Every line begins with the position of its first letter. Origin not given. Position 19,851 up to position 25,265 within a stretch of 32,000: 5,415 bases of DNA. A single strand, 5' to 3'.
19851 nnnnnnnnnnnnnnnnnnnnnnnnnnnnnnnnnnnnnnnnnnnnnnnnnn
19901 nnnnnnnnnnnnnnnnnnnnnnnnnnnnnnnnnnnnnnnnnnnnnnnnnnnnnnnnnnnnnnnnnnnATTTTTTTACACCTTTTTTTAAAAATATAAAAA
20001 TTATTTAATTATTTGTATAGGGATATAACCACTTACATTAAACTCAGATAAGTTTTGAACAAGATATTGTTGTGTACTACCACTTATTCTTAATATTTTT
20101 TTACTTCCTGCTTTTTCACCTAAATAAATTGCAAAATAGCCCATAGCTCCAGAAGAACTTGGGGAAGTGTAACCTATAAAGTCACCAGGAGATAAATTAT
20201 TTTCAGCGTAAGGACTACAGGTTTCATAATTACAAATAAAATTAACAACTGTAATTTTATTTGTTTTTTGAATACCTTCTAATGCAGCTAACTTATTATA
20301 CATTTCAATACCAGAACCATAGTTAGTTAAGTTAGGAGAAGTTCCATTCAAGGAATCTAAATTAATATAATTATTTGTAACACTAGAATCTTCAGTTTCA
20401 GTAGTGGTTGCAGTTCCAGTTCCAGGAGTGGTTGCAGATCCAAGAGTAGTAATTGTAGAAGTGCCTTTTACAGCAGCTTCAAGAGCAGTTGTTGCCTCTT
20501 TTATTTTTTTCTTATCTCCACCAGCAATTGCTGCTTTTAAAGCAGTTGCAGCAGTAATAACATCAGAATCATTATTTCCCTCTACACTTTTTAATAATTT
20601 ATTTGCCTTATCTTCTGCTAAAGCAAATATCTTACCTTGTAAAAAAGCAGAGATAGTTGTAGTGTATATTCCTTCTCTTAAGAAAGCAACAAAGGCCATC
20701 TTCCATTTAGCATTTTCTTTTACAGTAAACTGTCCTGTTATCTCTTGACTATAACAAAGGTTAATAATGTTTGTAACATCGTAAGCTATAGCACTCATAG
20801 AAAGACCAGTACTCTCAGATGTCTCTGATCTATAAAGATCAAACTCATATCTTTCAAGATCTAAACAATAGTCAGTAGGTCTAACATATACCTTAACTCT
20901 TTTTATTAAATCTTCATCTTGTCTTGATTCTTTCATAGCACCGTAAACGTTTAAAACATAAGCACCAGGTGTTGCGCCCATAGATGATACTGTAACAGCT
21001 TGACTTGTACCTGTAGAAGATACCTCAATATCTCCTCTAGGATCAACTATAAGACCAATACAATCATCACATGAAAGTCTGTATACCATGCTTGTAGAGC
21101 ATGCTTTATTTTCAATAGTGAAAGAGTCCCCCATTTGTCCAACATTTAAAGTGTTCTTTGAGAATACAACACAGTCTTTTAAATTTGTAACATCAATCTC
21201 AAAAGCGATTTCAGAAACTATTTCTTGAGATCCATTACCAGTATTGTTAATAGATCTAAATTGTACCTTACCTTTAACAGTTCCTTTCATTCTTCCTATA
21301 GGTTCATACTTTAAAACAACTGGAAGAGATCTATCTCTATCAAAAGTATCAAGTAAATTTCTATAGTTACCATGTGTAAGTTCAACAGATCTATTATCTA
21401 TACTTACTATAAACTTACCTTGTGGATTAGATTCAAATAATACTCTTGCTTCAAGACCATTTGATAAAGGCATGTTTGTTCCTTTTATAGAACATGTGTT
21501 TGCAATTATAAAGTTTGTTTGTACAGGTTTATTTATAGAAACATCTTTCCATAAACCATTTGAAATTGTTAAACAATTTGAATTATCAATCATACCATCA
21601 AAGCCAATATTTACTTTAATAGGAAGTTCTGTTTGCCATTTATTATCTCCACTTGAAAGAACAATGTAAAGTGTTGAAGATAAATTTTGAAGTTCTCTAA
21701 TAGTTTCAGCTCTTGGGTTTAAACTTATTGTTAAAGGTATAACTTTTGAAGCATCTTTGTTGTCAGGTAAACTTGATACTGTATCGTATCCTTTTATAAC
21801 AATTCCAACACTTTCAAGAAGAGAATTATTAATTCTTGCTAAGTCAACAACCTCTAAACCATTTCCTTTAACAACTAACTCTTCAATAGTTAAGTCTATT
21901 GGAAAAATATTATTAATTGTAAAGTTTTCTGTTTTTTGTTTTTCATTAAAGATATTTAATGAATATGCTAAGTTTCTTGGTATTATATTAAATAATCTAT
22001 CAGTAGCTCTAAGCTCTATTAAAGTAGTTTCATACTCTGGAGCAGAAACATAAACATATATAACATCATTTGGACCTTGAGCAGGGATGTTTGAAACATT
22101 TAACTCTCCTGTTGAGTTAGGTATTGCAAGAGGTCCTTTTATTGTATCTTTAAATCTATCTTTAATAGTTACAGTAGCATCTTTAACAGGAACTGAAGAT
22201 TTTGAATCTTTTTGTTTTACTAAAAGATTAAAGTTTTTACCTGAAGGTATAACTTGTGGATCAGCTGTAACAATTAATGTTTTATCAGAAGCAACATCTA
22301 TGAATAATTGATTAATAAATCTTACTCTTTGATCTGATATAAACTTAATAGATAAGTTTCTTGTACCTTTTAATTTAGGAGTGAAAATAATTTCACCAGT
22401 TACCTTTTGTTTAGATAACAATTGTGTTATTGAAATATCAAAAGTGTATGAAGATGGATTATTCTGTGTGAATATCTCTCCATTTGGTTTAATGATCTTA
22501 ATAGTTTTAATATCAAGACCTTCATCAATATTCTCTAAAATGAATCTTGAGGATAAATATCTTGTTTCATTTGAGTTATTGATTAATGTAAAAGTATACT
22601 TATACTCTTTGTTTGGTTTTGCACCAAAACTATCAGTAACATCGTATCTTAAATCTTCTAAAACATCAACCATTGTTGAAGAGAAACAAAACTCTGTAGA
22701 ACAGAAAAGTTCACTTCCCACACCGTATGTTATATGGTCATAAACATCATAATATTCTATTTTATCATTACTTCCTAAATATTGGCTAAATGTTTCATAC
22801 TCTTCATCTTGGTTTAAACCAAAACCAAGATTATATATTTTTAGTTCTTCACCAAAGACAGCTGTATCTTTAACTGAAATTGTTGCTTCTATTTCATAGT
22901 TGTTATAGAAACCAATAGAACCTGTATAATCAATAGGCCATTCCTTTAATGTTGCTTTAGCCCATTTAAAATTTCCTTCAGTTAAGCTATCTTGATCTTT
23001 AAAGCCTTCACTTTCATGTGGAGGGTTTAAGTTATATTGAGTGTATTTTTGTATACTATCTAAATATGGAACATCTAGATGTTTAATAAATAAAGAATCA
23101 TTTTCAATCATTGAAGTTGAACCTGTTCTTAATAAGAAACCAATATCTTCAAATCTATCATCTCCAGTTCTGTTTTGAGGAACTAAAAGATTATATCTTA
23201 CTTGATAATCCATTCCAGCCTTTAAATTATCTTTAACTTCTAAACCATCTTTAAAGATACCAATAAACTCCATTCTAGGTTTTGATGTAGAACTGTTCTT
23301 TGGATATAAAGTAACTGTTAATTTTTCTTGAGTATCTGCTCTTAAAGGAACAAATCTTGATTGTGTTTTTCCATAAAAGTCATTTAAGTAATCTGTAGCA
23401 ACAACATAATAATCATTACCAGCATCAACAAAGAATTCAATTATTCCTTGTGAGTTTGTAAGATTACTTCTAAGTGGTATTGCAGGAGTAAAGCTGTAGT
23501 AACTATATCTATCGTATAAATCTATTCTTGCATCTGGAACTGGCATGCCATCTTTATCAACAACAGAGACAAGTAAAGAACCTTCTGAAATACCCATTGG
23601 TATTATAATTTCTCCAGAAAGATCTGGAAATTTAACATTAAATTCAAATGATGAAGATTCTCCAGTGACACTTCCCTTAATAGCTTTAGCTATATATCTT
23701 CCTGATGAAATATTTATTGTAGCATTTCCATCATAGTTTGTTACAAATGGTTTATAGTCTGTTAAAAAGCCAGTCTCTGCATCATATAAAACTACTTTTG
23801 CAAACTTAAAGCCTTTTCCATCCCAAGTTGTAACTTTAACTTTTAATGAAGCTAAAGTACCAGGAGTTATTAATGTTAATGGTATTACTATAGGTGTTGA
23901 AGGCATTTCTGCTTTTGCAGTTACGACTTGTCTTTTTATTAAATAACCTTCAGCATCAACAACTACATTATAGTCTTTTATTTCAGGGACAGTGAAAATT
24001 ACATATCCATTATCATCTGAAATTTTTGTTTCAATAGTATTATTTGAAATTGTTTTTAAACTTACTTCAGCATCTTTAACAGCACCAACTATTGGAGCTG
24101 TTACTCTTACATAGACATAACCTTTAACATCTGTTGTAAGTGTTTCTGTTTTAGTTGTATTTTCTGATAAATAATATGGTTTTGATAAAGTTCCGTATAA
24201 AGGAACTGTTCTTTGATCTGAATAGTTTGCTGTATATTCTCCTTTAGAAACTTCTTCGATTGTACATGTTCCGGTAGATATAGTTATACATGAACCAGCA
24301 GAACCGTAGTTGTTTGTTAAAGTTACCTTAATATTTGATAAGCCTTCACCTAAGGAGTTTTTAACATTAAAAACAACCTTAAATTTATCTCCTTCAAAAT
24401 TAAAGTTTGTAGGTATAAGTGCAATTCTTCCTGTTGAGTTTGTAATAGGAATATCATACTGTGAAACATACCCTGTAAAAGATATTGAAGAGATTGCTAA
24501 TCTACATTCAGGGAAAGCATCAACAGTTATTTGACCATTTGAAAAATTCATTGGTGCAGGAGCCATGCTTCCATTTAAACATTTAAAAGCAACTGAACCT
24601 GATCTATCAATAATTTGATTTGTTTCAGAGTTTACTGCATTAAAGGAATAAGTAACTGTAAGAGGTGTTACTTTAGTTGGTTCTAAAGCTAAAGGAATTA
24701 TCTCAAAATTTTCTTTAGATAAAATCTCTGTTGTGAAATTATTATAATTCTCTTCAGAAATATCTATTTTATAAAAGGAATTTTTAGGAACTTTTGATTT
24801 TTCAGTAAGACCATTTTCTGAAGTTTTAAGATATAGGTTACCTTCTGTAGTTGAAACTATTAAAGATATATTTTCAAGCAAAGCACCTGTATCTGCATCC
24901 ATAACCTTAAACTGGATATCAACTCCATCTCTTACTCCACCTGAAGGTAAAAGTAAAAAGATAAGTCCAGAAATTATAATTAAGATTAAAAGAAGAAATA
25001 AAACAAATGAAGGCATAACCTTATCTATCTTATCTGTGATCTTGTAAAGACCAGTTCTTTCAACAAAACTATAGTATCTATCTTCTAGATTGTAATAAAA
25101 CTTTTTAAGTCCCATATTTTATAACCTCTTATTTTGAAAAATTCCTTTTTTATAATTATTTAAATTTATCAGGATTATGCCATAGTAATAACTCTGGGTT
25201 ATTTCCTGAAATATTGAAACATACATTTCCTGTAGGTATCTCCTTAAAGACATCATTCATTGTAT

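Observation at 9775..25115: Adjacent split (1704 aa + 964 aa) and fused (2426 aa) versions of the same architecture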

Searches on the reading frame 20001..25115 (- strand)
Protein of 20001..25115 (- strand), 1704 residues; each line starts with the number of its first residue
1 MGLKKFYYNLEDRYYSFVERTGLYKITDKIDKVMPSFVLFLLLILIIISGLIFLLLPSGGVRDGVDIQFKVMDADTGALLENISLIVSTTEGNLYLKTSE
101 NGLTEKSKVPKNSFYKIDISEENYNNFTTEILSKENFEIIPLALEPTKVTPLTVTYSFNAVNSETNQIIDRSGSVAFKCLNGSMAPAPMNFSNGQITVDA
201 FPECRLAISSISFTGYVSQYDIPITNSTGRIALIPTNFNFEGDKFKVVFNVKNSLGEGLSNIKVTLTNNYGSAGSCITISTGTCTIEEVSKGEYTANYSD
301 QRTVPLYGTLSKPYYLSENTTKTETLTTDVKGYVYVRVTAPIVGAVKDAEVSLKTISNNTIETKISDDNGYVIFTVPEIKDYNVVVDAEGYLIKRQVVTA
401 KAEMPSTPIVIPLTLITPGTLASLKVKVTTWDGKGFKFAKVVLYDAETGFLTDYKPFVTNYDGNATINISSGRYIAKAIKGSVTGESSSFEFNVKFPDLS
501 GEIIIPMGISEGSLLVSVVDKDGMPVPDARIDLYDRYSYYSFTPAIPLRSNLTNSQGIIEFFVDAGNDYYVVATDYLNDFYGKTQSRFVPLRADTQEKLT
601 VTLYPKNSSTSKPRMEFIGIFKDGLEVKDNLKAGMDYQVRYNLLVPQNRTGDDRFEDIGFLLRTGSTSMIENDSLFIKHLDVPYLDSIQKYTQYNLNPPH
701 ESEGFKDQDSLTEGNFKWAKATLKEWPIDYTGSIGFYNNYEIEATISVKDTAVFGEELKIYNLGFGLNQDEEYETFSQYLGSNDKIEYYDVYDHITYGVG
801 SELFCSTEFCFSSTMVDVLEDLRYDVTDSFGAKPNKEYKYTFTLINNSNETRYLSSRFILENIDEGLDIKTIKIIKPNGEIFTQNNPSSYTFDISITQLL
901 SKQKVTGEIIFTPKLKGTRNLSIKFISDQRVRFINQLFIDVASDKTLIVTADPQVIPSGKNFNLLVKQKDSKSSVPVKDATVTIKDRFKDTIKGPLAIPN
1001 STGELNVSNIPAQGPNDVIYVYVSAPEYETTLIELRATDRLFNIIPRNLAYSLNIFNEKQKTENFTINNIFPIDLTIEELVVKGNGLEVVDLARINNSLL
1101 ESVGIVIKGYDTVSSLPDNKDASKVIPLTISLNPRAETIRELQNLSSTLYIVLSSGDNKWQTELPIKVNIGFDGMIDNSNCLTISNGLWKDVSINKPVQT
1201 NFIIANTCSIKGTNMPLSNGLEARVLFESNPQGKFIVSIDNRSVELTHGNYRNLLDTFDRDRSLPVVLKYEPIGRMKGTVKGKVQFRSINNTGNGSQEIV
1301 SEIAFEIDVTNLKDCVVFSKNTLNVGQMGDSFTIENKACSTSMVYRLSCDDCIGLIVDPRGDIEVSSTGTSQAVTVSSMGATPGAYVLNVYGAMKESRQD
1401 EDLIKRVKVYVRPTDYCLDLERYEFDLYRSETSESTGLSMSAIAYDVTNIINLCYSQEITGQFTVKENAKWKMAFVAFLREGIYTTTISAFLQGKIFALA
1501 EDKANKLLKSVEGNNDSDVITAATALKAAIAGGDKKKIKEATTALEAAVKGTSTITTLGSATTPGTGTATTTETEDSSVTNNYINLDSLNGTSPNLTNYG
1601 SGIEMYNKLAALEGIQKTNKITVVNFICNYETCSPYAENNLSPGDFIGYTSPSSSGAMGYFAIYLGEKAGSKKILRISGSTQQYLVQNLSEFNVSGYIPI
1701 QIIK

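Call 11: search_protein_families(library=pfam, proteins=[window:20001-25115:-], max_evalue=0.1)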
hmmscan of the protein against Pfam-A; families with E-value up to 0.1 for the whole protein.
window:20001-25115:- (1704 aa): 4 families
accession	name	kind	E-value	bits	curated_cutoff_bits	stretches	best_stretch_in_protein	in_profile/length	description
PF13620.12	CarboxypepD_reg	-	1.4e-14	54.6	32.3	1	336-403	4-72/82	Carboxypeptidase regulatory-like domain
PF17802.7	SpaA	-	3.8e-05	24.2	23.1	0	254-295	11-55/91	Prealbumin-like fold domain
PF11974.14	bMG3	-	0.00067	20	34.9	0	345-378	27-60/103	Bacterial alpha-2-macroglobulin MG3 domain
PF17210.9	SdrD_B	-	0.0092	16.6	29.7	0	346-392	24-71/112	SdrD B-like domain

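Call 26: search_protein_families(library=ncbifam, proteins=[window:20001-25115:-], max_evalue=0.1)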
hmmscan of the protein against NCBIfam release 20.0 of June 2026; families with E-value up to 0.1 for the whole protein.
window:20001-25115:- (1704 aa): 2 families
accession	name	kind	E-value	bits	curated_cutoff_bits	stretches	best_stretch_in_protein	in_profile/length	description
NF053607.1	CHU_0125_OmpA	equivalog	2.2e-05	23.2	620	1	314-405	408-499/639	CHU_0125 family OmpA-like outer membrane integrity protein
TIGR04134.1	lipo_with_rSAM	hypoth_equivalog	0.038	14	39.8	0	516-584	44-115/150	radical SAM-associated putative lipoprotein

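Call 79: list_cluster_members(proteins=[P0001, P0016, window:20001-25115:-])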
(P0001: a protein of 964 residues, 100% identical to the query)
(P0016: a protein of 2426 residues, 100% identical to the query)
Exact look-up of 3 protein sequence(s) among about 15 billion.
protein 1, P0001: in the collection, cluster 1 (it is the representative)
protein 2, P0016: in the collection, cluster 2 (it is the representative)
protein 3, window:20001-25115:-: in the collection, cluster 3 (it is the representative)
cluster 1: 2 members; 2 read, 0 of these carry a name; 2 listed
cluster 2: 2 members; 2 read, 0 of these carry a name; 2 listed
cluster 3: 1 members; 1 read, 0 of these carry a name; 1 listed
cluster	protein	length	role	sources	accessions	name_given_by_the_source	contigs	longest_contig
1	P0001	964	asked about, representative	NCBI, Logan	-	-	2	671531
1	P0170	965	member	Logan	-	-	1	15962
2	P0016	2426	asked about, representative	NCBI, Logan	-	-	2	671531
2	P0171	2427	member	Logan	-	-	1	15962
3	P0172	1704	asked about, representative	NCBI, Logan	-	-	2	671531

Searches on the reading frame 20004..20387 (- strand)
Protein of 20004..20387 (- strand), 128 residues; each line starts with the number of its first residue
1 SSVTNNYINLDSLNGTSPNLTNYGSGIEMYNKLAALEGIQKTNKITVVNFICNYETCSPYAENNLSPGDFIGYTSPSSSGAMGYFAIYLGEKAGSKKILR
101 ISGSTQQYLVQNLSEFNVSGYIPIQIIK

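Call 64: search_solved_structures(query=window:20004-20387:-, max_evalue=10)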
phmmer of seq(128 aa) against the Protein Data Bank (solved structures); distinct sequences matched with E-value up to 10: 1.
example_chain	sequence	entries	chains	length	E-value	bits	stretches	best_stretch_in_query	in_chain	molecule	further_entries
7dt1_A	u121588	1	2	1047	0.31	14.5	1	8-39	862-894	Dextransucrase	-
